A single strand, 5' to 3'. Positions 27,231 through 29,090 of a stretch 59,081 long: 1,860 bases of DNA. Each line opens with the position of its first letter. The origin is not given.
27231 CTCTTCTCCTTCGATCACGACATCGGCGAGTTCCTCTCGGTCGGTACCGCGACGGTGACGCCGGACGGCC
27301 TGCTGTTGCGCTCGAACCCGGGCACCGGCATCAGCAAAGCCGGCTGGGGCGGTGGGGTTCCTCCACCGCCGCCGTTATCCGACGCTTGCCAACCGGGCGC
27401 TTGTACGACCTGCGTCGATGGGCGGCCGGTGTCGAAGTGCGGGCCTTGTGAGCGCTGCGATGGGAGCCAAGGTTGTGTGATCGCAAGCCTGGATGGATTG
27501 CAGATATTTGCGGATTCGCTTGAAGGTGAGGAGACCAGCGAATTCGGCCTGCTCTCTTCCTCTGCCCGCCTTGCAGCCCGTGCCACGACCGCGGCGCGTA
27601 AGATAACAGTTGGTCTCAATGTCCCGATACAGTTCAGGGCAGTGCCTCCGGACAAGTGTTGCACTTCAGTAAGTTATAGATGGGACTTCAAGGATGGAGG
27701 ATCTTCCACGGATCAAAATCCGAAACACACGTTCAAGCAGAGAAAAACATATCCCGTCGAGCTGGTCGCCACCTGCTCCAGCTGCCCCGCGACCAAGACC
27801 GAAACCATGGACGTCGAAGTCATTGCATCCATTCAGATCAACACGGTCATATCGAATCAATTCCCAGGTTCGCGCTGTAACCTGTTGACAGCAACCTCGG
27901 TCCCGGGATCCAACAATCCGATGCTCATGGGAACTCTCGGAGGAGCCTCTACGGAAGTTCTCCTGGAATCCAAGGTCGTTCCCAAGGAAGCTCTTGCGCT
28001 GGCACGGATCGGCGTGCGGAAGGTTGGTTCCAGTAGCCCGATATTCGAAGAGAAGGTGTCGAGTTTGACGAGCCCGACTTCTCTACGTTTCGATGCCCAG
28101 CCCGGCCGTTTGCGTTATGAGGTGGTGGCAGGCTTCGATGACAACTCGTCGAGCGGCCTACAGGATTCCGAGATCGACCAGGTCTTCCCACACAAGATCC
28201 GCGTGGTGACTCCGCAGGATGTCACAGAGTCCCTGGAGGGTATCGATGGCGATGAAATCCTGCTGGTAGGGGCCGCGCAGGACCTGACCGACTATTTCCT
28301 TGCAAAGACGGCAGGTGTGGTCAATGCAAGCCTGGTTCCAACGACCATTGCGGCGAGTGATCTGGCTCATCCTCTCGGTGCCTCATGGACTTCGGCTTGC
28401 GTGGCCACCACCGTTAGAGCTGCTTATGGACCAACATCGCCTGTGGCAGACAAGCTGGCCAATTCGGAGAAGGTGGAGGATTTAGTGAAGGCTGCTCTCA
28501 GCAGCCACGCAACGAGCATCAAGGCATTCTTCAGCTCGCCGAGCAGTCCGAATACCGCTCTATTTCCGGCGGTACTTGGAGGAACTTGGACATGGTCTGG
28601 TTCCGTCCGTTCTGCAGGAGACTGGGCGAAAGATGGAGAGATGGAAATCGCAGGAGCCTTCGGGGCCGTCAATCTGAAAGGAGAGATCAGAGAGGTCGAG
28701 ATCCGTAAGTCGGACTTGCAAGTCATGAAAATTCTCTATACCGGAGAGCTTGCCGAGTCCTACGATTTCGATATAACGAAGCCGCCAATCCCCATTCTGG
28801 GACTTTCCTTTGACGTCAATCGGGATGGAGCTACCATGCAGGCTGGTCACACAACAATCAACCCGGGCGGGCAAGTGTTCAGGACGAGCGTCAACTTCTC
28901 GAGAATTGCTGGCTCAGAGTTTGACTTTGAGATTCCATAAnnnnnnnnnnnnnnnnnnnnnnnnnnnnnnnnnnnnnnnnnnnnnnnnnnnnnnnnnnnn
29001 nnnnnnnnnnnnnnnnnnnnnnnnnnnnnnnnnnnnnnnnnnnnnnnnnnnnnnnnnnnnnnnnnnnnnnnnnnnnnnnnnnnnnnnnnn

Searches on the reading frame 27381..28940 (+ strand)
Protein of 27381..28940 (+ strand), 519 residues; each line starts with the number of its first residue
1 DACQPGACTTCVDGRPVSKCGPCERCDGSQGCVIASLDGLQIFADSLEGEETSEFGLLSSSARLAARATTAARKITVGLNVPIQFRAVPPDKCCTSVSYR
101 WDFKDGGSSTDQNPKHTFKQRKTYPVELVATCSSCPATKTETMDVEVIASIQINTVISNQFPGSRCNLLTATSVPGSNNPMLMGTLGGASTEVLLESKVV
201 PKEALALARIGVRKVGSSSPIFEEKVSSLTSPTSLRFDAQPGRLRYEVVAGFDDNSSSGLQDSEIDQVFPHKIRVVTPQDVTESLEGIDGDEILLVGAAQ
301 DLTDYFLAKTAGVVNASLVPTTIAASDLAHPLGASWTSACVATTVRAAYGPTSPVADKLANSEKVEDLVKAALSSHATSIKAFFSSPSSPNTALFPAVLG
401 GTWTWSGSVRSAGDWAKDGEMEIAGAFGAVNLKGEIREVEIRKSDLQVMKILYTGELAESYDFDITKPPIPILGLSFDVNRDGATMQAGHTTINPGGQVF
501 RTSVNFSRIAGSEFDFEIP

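Call 10: search_protein_families(library=pfam, proteins=[window:27381-28940:+], max_evalue=10)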
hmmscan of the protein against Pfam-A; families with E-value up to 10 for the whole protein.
window:27381-28940:+ (519 aa): 2 families
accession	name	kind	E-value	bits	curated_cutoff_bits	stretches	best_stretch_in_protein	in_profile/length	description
PF18911.6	PKD_4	-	5.6e-11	42.8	27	1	72-147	11-85/85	PKD domain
PF00801.26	PKD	-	5.7e-08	33.1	23.5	1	74-131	8-66/80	PKD domain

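Call 29: search_protein_families(library=pfam, alignment_id=A4, max_evalue=0.001)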
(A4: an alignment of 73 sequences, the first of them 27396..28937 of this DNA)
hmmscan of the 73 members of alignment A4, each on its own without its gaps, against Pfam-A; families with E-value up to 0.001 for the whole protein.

A. member 1, window:27396-28937:+ (514 aa): 2 families
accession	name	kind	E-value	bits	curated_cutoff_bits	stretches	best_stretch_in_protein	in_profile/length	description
PF18911.6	PKD_4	-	5.5e-11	42.8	27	1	67-142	11-85/85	PKD domain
PF00801.26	PKD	-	5.7e-08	33.1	23.5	1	69-126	8-66/80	PKD domain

B. families by the number of members that match (of 73 scanned): 15 families
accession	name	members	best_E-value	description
PF00801.26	PKD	24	3e-13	PKD domain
PF18911.6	PKD_4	23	8.8e-16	PKD domain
PF22322.1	DUF6973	6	3.4e-09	Domain of unknown function (DUF6973)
PF06951.16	PLA2G12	4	1e-10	Group XII secretory phospholipase A2 precursor (PLA2G12)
PF13385.13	Laminin_G_3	4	1.9e-10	Concanavalin A-like lectin/glucanases superfamily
PF02368.24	Big_2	4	8.7e-08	Bacterial Ig-like domain (group 2)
PF08291.16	Peptidase_M15_3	4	6.7e-06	Peptidase M15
PF02369.22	Big_1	3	4.5e-09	Bacterial Ig-like domain (group 1)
PF00526.23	Dicty_CTDC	3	1.8e-08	Dictyostelium (slime mold) repeat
PF09056.16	Phospholip_A2_3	2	1.7e-06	Prokaryotic phospholipase A2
PF06725.17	3D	1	1.9e-12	3D domain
PF05345.18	He_PIG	1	3.6e-09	Putative Ig domain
PF09134.16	Invasin_D3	1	4.4e-06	Invasin, domain 3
PF16820.11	PKD_3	1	0.00057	PKD-like domain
PF00413.30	Peptidase_M10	1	0.00076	Matrixin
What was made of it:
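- Pfam domains among the 73 aligned C-termini (the window's two plus 71 relatives) include PLA2G12 (4), prokaryotic PLA2 (2), Peptidase_M15_3 (4), 3D (1), Peptidase_M10 (1) and DUF6973 (6) (call 29). Laminin_G_3 and Big_2 occur in a few relatives' C-termini (call 29). Many relatives carry clear enzymes such as PLA2, M15, M10 and 3D (call 29).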

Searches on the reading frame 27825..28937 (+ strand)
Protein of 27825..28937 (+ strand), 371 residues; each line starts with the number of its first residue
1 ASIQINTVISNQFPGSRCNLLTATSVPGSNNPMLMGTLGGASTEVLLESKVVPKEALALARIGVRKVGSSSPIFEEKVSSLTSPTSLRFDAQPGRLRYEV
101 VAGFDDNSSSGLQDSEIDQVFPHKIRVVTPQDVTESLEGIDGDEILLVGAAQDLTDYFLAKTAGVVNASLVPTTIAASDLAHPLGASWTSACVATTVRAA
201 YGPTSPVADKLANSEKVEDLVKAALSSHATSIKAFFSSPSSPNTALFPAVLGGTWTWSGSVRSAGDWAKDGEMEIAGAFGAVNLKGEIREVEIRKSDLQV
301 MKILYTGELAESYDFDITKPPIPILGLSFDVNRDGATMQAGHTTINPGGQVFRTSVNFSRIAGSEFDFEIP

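Call 13: search_solved_structures(query=window:27825-28937:+, max_evalue=10, show_alignments=2)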
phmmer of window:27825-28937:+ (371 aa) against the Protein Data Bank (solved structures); distinct sequences matched with E-value up to 10: 0.

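Call 36: find_homologous_proteins(query=window:27831-28937:+, max_evalue=0.001)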
Query window:27831-28937:+: 8000 candidates shared short words with the query, none scored E <= 0.001.
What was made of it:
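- Tried and rejected: The word-indexed protein search found no tip-A homologue (call 36).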

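Call 57: search_protein_representatives(protein=window:27831-28937:+)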
Query: 369 residues. Proteins with E-value up to 0.001 (for the whole library): 139; up to 1e-10: 81; up to 1e-30: 14. The best 139 are listed.
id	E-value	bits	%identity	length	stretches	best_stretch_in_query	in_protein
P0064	2.0e-236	800.0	100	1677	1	1-369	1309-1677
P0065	2.3e-56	207.9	39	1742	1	3-358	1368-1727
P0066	5.0e-55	203.5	38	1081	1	3-362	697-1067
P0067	1.8e-48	181.9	37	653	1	1-360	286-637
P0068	2.3e-48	181.6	44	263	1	97-369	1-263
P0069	2.3e-47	178.3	36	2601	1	1-362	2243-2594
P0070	4.7e-46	174.0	38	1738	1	3-362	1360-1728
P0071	2.2e-38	148.8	34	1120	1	3-358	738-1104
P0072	1.4e-34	136.3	35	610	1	3-366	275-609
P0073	3.6e-33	131.7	34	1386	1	2-364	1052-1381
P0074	3.8e-33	131.6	34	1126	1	1-359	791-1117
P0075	1.0e-32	130.2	34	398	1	2-366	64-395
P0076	2.7e-32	128.8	33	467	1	3-361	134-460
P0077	6.9e-32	127.4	33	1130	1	2-367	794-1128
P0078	1.1e-30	123.5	35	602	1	6-366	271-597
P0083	2.0e-26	109.5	33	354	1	2-357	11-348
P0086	3.6e-24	102.0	33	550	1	1-366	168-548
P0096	8.6e-20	87.7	31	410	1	2-357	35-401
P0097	1.9e-19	86.5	36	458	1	1-358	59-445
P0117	2.2e-14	69.9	31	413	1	5-366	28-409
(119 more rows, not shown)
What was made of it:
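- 23907..28940 (+): Gene A (1677 aa from the ATG; the ORF opens at TTG 23901). Order of parts: signal peptide, beta-helix-like N-domain, Ig-like array, CarboxypepD_reg, ZU5, linker, PKD, tip A. P0064 in call 57 is this protein at 1677 aa.
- Tried and rejected: The exhaustive representative search found 139 (call 57).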

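Call 60: search_solved_structures(query=A8, max_evalue=10, show_alignments=1)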
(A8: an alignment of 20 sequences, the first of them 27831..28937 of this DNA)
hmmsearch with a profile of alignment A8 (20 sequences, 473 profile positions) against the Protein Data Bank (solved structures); distinct sequences matched with E-value up to 10: 5.
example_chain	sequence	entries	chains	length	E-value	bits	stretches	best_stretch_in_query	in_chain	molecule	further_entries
2jnx_A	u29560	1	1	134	1.3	11.1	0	216-235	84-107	Calcium binding protein 2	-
6iie_A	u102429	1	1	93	1.6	10.7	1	216-249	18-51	Diacylglycerol kinase alpha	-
1jfj_A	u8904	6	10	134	2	10.5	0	216-235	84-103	CALCIUM-BINDING PROTEIN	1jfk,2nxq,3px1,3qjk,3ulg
2m7n_A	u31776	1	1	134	2.4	10.2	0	216-235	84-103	Calcium-binding protein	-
3l19_A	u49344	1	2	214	5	9.1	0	211-233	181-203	Calcium/calmodulin dependent protein kinase with a kinase domain and 4 calmodulin like EF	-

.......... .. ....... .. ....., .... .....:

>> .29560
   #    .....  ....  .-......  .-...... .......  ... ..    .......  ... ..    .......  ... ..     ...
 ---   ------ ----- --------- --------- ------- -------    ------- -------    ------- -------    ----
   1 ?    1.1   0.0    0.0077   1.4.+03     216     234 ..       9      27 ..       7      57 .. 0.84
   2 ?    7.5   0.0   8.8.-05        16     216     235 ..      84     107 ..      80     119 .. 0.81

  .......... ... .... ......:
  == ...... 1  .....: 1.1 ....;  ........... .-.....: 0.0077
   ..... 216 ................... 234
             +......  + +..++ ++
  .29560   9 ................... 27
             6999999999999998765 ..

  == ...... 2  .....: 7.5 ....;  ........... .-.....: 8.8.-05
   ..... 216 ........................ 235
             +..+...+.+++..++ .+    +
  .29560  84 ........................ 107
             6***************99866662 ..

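Call 61: search_protein_families(library=pfam, proteins=[P0075, P0083, P0096, P0117, P0097, P0072, P0067], max_evalue=1)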
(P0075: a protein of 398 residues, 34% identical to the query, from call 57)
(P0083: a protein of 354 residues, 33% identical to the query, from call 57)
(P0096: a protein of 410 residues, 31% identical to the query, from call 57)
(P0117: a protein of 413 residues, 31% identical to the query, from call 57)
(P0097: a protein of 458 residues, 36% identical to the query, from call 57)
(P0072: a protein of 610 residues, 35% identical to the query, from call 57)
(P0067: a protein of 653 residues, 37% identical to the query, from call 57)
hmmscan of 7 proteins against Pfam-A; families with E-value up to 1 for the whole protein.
P0075 (398 aa): 0 families

P0083 (354 aa): 1 family
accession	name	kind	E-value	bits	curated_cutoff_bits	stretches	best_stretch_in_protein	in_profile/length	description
PF23657.1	DUF7151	-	0.0035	17.7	27.2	1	102-121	21-40/46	Domain of unknown function (DUF7151)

P0096 (410 aa): 3 families
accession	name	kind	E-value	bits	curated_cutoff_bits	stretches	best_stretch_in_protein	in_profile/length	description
PF23657.1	DUF7151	-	0.049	14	27.2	1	133-152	22-41/46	Domain of unknown function (DUF7151)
PF09912.14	DUF2141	-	0.13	12.6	24.4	1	101-152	27-77/112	Uncharacterized protein conserved in bacteria (DUF2141)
PF00036.39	EF-hand_1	-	0.2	11.7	25.4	1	132-156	4-28/29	EF hand domain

P0117 (413 aa): 1 family
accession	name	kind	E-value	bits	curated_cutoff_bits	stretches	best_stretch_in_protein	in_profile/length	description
PF23657.1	DUF7151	-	0.071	13.5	27.2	1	127-146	20-39/46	Domain of unknown function (DUF7151)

P0097 (458 aa): 4 families
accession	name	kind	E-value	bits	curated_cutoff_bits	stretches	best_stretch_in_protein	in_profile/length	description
PF23657.1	DUF7151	-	0.032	14.6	27.2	1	167-187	21-41/46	Domain of unknown function (DUF7151)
PF13202.12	EF-hand_5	-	0.092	12.7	25.9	1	172-185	8-21/25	EF hand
PF00746.26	Gram_pos_anchor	-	0.12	12.8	20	1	81-95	9-23/43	LPXTG cell wall anchor motif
PF00036.39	EF-hand_1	-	0.13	12.3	25.4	1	172-190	9-27/29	EF hand domain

P0072 (610 aa): 1 family
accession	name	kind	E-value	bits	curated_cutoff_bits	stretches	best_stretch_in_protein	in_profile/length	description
PF23657.1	DUF7151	-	0.015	15.7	27.2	1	358-380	20-42/46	Domain of unknown function (DUF7151)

P0067 (653 aa): 0 families

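Call 89: find_encoding_contigs(protein=P0065, flank=5000, max_places=3)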
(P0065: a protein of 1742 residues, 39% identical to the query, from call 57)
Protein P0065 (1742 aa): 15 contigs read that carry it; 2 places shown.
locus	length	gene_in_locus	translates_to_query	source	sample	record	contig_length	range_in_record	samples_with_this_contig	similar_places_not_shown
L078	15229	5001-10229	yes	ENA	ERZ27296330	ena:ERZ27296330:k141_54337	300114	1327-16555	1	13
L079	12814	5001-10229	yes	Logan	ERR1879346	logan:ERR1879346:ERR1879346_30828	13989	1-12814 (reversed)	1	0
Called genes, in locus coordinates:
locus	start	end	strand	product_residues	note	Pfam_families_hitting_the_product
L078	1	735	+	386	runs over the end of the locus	PF01839:FG-GAP (faint), PF13517:FG-GAP_3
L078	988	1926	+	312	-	PF00413:Peptidase_M10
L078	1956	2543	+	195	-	-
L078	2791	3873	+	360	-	-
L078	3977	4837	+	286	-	-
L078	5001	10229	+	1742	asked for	PF24517:CBM96, PF19077:Big_13 (faint), PF02369:Big_1 (faint), PF13750:Big_3_3 (faint), PF17957:Big_7 (faint), PF09136:Glucodextran_B (weak), PF13620:CarboxypepD_reg, PF13715:CarbopepD_reg_2 (weak)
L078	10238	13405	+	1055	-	PF26918:Ig_Eae (weak), PF18884:TSP3_bac, PF08309:LVIVD, PF17957:Big_7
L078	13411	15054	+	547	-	PF01569:PAP2 (faint), PF22778:VCPO_2nd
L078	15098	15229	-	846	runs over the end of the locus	PF12704:MacB_PCD, PF02687:FtsX, PF12704:MacB_PCD, PF02687:FtsX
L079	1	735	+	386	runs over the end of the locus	PF01839:FG-GAP (faint), PF13517:FG-GAP_3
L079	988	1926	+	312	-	PF00413:Peptidase_M10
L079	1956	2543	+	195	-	-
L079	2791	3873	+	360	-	-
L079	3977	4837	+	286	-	-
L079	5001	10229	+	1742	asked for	PF24517:CBM96, PF19077:Big_13 (faint), PF02369:Big_1 (faint), PF13750:Big_3_3 (faint), PF17957:Big_7 (faint), PF09136:Glucodextran_B (weak), PF13620:CarboxypepD_reg, PF13715:CarbopepD_reg_2 (weak)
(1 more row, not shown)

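Call 91: find_encoding_contigs(protein=P0070, flank=4000, max_places=2)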
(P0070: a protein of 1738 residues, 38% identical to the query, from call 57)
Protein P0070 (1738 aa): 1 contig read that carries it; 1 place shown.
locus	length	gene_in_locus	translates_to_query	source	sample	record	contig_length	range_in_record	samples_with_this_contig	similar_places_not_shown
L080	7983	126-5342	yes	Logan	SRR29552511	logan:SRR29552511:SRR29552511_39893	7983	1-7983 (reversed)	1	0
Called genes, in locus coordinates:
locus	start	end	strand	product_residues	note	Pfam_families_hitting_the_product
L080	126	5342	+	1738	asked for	PF17957:Big_7 (faint), PF19077:Big_13 (faint), PF02494:HYR (faint), PF09136:Glucodextran_B, PF13620:CarboxypepD_reg, PF13715:CarbopepD_reg_2 (weak), PF00801:PKD, PF18911:PKD_4, +2 more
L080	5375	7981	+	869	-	?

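Call 92: find_encoding_contigs(protein=P0072, flank=4000, max_places=2)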
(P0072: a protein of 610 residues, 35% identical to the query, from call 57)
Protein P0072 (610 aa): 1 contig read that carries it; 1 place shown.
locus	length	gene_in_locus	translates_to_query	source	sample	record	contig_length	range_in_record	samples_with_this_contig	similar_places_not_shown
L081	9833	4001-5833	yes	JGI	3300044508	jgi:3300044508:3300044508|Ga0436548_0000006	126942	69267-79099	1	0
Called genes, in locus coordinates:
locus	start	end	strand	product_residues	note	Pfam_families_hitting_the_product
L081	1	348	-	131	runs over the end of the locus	-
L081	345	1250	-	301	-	PF19293:CdaA_N, PF02457:DAC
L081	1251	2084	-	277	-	PF00809:Pterin_bind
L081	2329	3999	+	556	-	PF12895:ANAPC3 (faint), PF07719:TPR_2 (faint), PF13174:TPR_6 (faint), PF13424:TPR_12 (faint), PF13428:TPR_14 (faint), PF13432:TPR_16 (weak), PF13525:YfiO (faint), PF14559:TPR_19 (faint), +5 more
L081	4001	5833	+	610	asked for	-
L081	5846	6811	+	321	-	-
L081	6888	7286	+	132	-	-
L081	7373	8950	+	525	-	PF22322:DUF6973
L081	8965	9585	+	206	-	-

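Call 93: find_encoding_contigs(protein=P0086, flank=4000, max_places=2)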
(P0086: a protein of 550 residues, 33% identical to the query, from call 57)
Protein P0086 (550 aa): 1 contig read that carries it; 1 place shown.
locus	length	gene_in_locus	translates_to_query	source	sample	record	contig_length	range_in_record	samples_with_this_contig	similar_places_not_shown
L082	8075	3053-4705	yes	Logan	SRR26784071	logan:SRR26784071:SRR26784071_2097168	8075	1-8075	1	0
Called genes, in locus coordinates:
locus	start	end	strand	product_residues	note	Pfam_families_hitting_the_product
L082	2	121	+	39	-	?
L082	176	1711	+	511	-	-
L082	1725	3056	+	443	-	PF13424:TPR_12 (faint), PF07719:TPR_2 (faint), PF00515:TPR_1 (faint), PF13174:TPR_6 (faint)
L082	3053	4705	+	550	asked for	-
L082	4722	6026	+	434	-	-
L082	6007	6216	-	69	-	-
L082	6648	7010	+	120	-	-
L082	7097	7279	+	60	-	PF22943:HTH_68 (weak), PF13384:HTH_23 (weak), PF13936:HTH_38 (weak)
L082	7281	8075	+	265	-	?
